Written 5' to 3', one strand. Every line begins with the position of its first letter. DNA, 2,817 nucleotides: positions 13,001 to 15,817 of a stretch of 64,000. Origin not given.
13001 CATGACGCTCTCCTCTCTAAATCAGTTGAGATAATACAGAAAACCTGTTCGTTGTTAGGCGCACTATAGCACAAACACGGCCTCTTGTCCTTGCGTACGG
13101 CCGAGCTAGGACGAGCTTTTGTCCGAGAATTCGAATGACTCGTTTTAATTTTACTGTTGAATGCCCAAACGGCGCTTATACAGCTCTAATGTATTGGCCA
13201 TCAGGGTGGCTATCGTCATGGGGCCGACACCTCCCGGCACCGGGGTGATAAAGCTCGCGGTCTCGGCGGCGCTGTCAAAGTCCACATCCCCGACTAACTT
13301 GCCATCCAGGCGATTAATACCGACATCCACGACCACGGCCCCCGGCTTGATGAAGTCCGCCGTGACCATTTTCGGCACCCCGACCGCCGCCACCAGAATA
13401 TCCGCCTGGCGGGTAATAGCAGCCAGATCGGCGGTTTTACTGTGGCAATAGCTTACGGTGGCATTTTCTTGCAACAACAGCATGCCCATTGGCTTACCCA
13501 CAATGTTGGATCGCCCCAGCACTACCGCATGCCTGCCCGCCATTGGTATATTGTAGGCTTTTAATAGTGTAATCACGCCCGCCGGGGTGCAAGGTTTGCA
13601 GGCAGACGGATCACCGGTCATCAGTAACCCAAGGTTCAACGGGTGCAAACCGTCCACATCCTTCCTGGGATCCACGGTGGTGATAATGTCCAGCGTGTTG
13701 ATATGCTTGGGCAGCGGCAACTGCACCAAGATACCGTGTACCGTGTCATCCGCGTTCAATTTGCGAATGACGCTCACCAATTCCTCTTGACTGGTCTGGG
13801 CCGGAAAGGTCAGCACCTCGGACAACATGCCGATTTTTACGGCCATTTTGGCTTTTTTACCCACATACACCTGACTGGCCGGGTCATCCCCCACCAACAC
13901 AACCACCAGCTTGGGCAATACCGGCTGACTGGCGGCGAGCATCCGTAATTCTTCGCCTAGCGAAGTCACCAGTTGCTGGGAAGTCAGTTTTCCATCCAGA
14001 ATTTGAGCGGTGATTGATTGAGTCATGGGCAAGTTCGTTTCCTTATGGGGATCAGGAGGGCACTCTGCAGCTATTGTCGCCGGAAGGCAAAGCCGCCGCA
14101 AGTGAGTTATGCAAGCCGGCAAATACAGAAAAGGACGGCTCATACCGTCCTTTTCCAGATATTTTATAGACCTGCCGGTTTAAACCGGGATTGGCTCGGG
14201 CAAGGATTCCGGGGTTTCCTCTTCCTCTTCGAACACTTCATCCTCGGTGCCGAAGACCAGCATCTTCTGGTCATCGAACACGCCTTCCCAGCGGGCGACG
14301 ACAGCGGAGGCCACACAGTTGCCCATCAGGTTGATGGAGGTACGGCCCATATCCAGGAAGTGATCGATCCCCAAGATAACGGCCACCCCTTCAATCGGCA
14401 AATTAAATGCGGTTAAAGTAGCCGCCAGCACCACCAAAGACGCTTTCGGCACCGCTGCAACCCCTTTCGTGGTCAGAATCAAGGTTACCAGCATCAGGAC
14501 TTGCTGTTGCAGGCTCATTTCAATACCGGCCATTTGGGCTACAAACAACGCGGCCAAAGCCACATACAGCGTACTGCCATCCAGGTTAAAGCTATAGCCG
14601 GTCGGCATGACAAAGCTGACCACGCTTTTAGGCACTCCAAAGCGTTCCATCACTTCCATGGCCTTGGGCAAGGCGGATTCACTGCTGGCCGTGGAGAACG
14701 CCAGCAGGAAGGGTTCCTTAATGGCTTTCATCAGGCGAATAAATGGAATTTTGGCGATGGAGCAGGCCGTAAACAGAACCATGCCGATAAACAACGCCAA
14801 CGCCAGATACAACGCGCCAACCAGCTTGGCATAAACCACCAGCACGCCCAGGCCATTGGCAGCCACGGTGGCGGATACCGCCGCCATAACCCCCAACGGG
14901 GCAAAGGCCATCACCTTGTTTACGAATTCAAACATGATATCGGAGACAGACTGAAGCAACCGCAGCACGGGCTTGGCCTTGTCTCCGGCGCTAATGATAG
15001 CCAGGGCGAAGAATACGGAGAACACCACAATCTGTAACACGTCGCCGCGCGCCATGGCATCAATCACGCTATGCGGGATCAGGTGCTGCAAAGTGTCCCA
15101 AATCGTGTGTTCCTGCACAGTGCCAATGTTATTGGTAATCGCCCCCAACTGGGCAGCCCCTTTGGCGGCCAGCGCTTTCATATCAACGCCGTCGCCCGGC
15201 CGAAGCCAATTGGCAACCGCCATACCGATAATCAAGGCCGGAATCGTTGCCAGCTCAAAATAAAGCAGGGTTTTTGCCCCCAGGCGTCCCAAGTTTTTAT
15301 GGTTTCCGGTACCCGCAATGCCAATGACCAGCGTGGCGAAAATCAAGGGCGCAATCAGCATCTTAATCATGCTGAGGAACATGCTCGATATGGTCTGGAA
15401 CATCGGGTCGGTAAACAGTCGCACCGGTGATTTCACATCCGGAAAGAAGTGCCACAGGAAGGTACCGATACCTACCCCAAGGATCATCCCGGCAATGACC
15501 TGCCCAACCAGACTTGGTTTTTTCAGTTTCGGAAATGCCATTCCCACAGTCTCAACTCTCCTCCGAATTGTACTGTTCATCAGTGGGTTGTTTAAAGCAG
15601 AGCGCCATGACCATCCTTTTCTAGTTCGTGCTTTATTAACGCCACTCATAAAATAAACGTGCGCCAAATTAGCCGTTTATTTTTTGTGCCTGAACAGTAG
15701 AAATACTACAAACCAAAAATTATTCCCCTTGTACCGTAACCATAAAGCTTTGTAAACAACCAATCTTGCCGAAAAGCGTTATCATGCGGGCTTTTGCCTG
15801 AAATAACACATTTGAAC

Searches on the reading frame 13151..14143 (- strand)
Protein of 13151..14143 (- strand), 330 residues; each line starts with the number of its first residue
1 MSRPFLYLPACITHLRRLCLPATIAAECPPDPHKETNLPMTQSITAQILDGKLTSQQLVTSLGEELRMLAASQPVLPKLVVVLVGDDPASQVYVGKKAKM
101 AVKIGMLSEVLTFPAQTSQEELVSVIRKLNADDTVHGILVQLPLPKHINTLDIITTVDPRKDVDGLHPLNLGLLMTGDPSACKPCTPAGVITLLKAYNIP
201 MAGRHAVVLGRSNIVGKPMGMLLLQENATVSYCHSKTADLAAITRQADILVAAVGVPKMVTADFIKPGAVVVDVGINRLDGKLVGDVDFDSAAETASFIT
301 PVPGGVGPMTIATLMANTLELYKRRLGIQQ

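Call 54: search_protein_families(library=pfam, proteins=[window:13151-14143:-], max_evalue=0.000001)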
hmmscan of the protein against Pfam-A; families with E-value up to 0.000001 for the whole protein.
window:13151-14143:- (330 aa): 2 families
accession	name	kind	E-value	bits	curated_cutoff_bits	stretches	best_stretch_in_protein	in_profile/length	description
PF02882.25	THF_DHG_CYH_C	-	1.5e-70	236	27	1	167-325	1-159/160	Tetrahydrofolate dehydrogenase/cyclohydrolase, NAD(P)-binding domain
PF00763.28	THF_DHG_CYH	-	2.6e-37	128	32.8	1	49-164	1-115/115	Tetrahydrofolate dehydrogenase/cyclohydrolase, catalytic domain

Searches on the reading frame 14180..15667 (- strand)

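Call 54: search_protein_families(library=pfam, proteins=[window:14180-15667:-], max_evalue=0.000001)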
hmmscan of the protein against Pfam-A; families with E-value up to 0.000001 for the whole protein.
window:14180-15667:- (495 aa): 1 family
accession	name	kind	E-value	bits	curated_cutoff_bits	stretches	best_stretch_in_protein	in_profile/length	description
PF00375.23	SDF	-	1.4e-113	380.3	27.9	1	53-460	1-387/387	Sodium:dicarboxylate symporter family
